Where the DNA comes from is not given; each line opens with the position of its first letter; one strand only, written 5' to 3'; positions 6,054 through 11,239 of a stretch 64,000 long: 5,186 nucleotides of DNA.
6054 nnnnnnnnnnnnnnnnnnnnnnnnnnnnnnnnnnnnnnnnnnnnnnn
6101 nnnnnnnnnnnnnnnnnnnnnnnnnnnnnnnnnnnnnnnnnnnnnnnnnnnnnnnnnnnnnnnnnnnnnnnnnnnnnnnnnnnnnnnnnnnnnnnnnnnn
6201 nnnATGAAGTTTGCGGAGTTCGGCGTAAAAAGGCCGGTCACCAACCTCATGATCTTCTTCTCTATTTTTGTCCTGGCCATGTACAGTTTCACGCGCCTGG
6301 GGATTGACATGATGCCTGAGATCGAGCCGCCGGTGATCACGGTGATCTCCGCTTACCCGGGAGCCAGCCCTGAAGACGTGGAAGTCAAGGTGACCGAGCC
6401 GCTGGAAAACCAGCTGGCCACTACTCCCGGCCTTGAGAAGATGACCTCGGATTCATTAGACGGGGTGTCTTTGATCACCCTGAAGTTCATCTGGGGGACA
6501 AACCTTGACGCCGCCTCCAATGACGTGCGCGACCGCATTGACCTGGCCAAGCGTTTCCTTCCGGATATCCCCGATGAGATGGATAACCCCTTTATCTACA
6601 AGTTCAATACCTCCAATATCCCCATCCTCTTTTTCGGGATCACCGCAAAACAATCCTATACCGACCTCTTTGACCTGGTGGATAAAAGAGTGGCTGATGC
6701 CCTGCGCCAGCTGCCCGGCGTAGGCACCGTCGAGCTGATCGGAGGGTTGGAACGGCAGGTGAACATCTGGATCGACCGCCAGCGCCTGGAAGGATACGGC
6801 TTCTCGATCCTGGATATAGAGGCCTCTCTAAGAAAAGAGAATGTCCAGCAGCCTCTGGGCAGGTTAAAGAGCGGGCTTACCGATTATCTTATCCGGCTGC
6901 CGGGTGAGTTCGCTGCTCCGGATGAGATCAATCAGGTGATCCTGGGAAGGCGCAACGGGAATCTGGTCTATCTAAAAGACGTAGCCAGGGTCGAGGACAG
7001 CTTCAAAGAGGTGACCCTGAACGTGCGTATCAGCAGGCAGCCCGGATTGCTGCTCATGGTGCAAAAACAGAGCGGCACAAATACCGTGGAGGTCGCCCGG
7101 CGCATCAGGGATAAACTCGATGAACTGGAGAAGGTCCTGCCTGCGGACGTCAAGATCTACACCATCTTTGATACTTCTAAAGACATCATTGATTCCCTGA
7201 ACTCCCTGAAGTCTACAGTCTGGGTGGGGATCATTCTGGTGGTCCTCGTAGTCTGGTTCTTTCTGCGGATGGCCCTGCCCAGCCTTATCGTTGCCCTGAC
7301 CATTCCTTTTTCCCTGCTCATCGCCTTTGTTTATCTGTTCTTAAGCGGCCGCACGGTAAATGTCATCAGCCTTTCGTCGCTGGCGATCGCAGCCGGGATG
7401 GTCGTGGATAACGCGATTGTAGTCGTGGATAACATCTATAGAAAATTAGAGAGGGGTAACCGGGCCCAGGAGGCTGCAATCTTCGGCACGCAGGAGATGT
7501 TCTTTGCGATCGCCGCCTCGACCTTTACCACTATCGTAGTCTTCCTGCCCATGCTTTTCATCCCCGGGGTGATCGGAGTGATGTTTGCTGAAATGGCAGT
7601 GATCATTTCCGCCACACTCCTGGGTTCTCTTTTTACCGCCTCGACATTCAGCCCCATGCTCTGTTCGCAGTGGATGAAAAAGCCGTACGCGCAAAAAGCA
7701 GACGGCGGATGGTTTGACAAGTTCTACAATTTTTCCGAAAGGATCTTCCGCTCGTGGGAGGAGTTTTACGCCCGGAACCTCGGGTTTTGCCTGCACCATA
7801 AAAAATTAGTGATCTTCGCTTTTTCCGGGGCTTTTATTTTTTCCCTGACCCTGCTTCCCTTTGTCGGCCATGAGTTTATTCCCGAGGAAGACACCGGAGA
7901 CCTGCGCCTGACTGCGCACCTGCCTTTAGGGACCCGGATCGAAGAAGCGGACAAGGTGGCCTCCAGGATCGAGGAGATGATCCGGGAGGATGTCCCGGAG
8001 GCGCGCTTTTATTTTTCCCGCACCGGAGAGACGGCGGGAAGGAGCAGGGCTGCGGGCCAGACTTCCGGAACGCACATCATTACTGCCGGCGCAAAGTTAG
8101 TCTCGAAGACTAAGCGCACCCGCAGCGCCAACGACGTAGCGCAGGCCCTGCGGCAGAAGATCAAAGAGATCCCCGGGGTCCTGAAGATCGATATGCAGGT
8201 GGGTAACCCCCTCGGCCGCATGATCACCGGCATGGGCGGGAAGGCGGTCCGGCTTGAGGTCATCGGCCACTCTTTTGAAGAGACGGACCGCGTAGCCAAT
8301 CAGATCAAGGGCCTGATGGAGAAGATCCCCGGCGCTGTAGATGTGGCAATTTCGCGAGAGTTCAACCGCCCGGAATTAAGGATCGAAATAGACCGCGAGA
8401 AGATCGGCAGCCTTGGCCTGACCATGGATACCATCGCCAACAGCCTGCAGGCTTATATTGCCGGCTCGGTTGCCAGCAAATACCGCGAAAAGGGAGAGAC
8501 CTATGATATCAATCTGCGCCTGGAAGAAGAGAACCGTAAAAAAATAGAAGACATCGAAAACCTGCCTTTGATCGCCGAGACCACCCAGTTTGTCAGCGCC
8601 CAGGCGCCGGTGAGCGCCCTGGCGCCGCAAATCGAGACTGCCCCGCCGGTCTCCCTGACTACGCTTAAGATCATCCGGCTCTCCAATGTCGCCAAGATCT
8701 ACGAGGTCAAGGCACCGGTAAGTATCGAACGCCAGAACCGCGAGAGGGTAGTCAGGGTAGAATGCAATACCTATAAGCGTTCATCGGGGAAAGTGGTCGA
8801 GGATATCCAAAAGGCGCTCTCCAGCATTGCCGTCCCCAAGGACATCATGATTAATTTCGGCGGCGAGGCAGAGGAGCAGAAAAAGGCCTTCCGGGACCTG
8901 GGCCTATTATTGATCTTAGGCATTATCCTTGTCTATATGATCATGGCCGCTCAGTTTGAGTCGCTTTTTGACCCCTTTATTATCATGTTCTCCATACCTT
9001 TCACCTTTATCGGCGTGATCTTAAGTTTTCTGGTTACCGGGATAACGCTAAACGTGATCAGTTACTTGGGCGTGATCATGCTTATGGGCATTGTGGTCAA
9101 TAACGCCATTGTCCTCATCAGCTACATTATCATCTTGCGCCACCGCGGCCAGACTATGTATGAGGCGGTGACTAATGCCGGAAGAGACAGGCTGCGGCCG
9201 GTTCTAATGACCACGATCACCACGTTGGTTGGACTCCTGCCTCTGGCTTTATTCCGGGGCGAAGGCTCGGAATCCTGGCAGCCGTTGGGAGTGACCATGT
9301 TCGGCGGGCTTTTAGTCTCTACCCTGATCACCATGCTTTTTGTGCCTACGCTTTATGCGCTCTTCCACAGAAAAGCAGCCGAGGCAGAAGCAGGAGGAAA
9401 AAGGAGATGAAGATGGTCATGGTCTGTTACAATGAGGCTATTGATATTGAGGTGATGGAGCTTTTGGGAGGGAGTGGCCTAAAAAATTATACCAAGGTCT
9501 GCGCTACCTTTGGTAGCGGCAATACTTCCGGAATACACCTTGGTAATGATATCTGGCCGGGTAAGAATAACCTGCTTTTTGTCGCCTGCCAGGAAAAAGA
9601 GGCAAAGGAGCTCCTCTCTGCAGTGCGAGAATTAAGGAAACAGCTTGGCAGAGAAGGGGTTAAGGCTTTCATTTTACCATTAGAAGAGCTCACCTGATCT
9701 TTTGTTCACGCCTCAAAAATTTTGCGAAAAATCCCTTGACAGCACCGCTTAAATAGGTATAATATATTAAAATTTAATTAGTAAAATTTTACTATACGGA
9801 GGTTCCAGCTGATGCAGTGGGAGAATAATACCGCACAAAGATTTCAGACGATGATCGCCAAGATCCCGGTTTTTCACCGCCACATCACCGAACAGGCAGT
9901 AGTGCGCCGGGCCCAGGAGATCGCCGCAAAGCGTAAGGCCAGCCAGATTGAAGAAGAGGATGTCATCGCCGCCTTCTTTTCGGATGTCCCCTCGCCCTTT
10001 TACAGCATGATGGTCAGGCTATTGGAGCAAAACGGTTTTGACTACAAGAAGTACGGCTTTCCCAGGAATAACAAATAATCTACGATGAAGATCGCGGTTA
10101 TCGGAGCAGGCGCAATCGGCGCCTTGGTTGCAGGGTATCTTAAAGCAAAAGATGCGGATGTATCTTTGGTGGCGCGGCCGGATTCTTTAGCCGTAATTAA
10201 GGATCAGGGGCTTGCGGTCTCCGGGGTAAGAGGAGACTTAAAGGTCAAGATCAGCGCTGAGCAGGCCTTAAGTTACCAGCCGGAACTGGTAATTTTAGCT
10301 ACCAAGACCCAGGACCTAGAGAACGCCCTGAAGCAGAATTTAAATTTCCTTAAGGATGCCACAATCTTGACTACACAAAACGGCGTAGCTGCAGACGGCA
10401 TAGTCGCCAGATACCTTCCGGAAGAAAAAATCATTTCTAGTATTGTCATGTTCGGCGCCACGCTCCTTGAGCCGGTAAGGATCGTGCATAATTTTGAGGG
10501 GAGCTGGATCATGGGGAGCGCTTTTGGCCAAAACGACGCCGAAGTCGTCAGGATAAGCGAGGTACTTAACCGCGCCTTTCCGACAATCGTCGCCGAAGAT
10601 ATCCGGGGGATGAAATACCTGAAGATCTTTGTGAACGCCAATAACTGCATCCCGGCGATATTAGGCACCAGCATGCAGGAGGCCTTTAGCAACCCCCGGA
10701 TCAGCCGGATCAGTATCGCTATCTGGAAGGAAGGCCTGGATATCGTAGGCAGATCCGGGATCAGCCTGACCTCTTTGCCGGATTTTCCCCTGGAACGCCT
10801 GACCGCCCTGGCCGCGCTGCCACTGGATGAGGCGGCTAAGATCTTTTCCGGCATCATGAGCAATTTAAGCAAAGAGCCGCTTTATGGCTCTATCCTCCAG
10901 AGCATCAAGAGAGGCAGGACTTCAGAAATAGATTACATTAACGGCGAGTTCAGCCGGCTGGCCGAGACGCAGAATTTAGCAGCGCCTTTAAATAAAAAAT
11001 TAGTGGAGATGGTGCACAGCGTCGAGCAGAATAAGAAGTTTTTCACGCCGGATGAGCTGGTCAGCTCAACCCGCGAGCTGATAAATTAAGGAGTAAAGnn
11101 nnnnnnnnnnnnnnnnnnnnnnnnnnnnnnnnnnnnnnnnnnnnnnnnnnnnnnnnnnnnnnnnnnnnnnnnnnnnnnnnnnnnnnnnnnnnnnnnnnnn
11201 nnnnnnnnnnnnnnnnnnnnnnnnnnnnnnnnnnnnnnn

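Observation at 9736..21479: Compact type II PKS-like operon (KS-alpha/KS-beta/ACP + two cyclases + KR + B12-radical SAM) in a diderm, non-actinobacterial context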

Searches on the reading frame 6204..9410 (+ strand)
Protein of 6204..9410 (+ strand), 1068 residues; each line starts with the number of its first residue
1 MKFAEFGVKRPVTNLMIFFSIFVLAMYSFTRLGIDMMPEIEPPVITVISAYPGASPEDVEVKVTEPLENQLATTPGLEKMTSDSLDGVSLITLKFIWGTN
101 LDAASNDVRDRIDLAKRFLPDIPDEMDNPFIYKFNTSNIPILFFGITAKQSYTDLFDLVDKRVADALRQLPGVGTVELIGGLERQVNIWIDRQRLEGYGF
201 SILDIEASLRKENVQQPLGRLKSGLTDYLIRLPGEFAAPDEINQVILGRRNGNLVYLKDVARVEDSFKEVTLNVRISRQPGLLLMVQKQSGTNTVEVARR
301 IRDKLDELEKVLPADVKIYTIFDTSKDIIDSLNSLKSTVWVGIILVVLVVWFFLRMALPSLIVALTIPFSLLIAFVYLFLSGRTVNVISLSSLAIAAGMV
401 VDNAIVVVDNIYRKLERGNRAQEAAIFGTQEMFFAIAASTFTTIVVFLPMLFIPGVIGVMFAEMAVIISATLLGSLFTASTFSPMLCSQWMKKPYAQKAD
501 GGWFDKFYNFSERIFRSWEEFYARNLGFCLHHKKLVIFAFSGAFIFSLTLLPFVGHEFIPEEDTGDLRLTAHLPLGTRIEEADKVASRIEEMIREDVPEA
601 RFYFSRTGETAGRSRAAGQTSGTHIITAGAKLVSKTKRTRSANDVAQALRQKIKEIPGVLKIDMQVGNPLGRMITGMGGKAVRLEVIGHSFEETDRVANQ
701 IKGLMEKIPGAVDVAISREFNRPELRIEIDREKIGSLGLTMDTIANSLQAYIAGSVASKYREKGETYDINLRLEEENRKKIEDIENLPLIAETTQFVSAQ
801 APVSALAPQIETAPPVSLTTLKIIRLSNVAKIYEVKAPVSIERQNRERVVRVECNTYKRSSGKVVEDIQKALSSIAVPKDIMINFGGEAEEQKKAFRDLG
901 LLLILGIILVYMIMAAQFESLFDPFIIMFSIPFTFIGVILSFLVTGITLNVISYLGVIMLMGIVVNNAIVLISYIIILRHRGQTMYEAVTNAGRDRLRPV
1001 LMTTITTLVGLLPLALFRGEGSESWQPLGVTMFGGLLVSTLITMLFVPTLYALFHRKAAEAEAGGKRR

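Call 4: search_protein_families(library=pfam, proteins=[window:6204-9410:+], max_evalue=0.01)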
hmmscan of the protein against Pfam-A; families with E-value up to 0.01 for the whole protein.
window:6204-9410:+ (1068 aa): 2 families
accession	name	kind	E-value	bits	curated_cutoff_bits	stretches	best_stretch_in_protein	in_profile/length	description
PF00873.25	ACR_tran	-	1.5e-265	884.1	28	1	4-1055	2-1021/1021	AcrB/AcrD/AcrF family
PF03176.21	MMPL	-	2.1e-21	76.6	20.5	2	848-1057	90-305/333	MMPL family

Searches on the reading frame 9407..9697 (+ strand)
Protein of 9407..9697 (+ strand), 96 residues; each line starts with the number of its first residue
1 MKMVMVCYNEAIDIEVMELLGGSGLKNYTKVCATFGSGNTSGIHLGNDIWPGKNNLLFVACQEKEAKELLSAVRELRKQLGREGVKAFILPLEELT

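Call 4: search_protein_families(library=pfam, proteins=[window:9407-9697:+], max_evalue=0.01)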
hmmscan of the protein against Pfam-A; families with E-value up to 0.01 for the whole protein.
window:9407-9697:+ (96 aa): 1 family
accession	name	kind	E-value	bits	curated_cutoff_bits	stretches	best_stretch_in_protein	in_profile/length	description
PF00543.27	P-II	-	3.9e-05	24.4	25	1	1-94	1-94/102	Nitrogen regulatory protein P-II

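Call 6: search_protein_families(library=ncbifam, proteins=[window:9407-9697:+], max_evalue=0.01)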
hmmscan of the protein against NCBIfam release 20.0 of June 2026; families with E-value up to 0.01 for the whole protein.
window:9407-9697:+ (96 aa): 1 family
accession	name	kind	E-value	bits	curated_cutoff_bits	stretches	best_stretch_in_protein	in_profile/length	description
NF045581.1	PG0541_fam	equivalog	6.2e-23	80.6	45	1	2-90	1-90/91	PG0541 family transporter-associated protein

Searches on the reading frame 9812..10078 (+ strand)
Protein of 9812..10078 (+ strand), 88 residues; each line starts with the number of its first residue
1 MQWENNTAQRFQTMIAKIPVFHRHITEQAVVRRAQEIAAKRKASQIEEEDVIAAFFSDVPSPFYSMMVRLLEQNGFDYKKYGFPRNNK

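Call 3: search_protein_families(library=pfam, proteins=[window:9812-10078:+], max_evalue=0.01)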
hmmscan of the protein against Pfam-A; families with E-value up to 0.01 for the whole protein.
window:9812-10078:+ (88 aa): 1 family
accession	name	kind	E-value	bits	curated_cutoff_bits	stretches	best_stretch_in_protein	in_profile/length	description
PF11084.13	DUF2621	-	1.6e-07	31.8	27.7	1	2-81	56-135/139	Protein of unknown function (DUF2621)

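Call 5: search_protein_families(library=ncbifam, proteins=[window:9812-10078:+], max_evalue=0.01)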
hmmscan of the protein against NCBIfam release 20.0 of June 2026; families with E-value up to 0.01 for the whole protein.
window:9812-10078:+ (88 aa): 0 families

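Call 73: search_protein_families(library=pfam, proteins=[window:9812-10078:+], max_evalue=5)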
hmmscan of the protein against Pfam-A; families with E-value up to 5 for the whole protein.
window:9812-10078:+ (88 aa): 6 families
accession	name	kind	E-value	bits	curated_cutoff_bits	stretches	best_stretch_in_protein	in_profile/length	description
PF11084.13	DUF2621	-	1.6e-07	31.8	27.7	1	2-81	56-135/139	Protein of unknown function (DUF2621)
PF08369.16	PCP_red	-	0.02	15.4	32.5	1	12-54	6-44/45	Proto-chlorophyllide reductase 57 kD subunit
PF17862.7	AAA_lid_3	-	0.084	12.9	27.2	1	28-51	20-43/45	AAA+ lid domain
PF17478.7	VP4_helical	-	0.11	12.4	27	1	2-81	148-224/292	Rotavirus VP4 helical domain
PF12320.13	SbcD_C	-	0.17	12.8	24.4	1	8-58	40-92/94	Type 5 capsule protein repressor C-terminal domain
PF03040.20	CemA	-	0.17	12.2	27.4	1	8-70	66-125/229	CemA family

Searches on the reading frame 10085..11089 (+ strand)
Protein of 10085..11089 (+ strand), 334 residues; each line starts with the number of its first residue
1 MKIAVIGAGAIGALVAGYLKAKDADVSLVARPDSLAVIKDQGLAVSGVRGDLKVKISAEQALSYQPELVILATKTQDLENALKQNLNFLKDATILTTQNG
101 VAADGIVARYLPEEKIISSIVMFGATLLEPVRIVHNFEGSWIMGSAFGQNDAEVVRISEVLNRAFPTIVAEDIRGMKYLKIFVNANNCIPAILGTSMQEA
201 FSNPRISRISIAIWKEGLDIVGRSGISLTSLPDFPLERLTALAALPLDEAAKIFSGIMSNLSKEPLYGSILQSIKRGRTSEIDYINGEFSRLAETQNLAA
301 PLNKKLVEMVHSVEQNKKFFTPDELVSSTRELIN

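Call 3: search_protein_families(library=pfam, proteins=[window:10085-11089:+], max_evalue=0.01)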
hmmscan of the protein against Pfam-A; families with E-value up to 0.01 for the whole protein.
window:10085-11089:+ (334 aa): 6 families
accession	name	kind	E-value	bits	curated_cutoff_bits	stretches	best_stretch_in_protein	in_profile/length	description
PF02558.23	ApbA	-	1.4e-30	106.3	22.2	1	3-145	1-147/150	Ketopantoate reductase PanE/ApbA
PF08546.17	ApbA_C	-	1.3e-17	64.7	22.7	1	172-313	1-124/125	Ketopantoate reductase PanE/ApbA C terminal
PF03807.23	F420_oxidored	-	6.6e-06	27.1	21.6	1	2-99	1-93/94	NADP oxidoreductase coenzyme F420-dependent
PF00070.33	Pyr_redox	-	0.00013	22.8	22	1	2-36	1-35/82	Pyridine nucleotide-disulphide oxidoreductase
PF01210.29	NAD_Gly3P_dh_N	-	0.0026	18.2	23.1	1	2-102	1-107/158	NAD-dependent glycerol-3-phosphate dehydrogenase N-terminus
PF01370.27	Epimerase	-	0.0097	15.8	20.9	0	4-97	2-96/240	NAD dependent epimerase/dehydratase family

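Call 5: search_protein_families(library=ncbifam, proteins=[window:10085-11089:+], max_evalue=0.01)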
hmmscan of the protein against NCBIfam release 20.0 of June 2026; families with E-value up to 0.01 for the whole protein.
window:10085-11089:+ (334 aa): 24 families
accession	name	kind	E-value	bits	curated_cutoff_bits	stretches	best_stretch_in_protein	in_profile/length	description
TIGR00745.1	apbA_panE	subfamily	7.9e-52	176.4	141.35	1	2-316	1-304/305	2-dehydropantoate 2-reductase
NF005092.1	PRK06522.2-3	equivalog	1.2e-42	146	500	2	1-232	1-233/296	2-dehydropantoate 2-reductase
NF006083.0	PRK08229.1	equivalog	1.3e-39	136.2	371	1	1-328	3-333/341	2-dehydropantoate 2-reductase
NF005088.0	PRK06522.1-2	subfamily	8.8e-34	117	371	2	1-228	1-234/308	2-dehydropantoate 2-reductase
NF005091.0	PRK06522.2-2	equivalog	4.3e-33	114.8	252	1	1-316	2-299/302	2-dehydropantoate 2-reductase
NF005089.0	PRK06522.1-4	subfamily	1.7e-29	103.3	223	2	1-101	1-104/326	2-dehydropantoate 2-reductase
NF005093.0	PRK06522.2-4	equivalog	2.9e-24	86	308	1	1-193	4-199/304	2-dehydropantoate 2-reductase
NF005087.0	PRK06522.1-1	equivalog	5.9e-23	81.4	351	2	1-185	1-181/296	2-dehydropantoate 2-reductase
NF004311.0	PRK05708.1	equivalog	1.4e-18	66.8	378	2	2-185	4-189/305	putative 2-dehydropantoate 2-reductase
NF005094.0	PRK06522.2-5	equivalog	1.6e-18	67.1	382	1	1-307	1-295/307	2-dehydropantoate 2-reductase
NF009543.0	PRK12921.1-5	equivalog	9.8e-16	57.8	339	2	266-314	255-303/305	oxidoreductase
NF004887.0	PRK06249.1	equivalog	8.6e-14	51.4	360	1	1-204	6-221/316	putative 2-dehydropantoate 2-reductase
NF009541.0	PRK12921.1-1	equivalog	2.2e-13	50.1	338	1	2-307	7-286/297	oxidoreductase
NF009542.0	PRK12921.1-4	equivalog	8e-09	35.2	288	1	1-229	2-217/286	oxidoreductase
NF005090.0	PRK06522.2-1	equivalog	3.7e-07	29.7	496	1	1-209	3-212/296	2-dehydropantoate 2-reductase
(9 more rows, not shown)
